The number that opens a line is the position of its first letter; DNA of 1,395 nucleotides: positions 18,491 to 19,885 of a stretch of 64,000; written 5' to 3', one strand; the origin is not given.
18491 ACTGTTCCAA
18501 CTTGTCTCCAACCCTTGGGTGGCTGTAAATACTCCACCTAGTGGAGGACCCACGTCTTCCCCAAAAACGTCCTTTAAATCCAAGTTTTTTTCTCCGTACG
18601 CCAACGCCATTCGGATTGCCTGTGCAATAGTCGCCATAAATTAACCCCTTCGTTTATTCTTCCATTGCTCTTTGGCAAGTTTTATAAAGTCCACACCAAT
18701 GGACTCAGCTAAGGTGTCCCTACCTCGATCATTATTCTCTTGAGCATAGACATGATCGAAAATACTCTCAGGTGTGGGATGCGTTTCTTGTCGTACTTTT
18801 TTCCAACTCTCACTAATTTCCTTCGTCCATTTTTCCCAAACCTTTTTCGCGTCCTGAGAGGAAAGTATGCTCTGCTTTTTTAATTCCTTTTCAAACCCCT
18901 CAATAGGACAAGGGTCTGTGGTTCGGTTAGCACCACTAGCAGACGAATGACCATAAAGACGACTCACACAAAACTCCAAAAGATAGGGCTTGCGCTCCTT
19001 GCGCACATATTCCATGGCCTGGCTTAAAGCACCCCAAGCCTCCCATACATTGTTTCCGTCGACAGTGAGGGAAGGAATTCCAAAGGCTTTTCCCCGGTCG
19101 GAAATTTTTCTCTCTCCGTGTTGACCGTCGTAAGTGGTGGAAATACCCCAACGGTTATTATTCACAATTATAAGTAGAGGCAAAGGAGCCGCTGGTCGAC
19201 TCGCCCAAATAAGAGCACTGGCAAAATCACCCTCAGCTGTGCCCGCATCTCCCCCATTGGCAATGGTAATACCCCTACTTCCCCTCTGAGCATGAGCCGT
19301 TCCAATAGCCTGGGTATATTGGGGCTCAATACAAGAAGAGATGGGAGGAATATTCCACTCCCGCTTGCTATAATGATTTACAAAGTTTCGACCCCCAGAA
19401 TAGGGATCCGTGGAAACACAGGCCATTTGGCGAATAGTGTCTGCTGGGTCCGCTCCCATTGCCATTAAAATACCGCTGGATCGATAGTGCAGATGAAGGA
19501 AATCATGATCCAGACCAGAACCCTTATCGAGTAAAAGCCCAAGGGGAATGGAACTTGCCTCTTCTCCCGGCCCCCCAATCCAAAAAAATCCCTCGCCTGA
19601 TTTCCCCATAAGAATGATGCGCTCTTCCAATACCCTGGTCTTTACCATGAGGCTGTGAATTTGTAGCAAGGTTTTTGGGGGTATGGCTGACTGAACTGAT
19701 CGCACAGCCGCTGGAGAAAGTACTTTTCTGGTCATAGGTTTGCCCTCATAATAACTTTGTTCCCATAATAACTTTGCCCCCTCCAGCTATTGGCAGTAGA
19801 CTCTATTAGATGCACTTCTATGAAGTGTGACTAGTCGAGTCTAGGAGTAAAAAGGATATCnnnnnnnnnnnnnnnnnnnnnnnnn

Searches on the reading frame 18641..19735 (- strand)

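Call 23: search_protein_families(library=pfam, proteins=[window:18641-19735:-], max_evalue=0.00001)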
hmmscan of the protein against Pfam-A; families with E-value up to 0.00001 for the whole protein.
window:18641-19735:- (364 aa): 1 family
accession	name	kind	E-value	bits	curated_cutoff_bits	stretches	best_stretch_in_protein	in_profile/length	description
PF00676.26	E1_dh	-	2.3e-40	138.9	22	1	29-323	3-300/300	Dehydrogenase E1 component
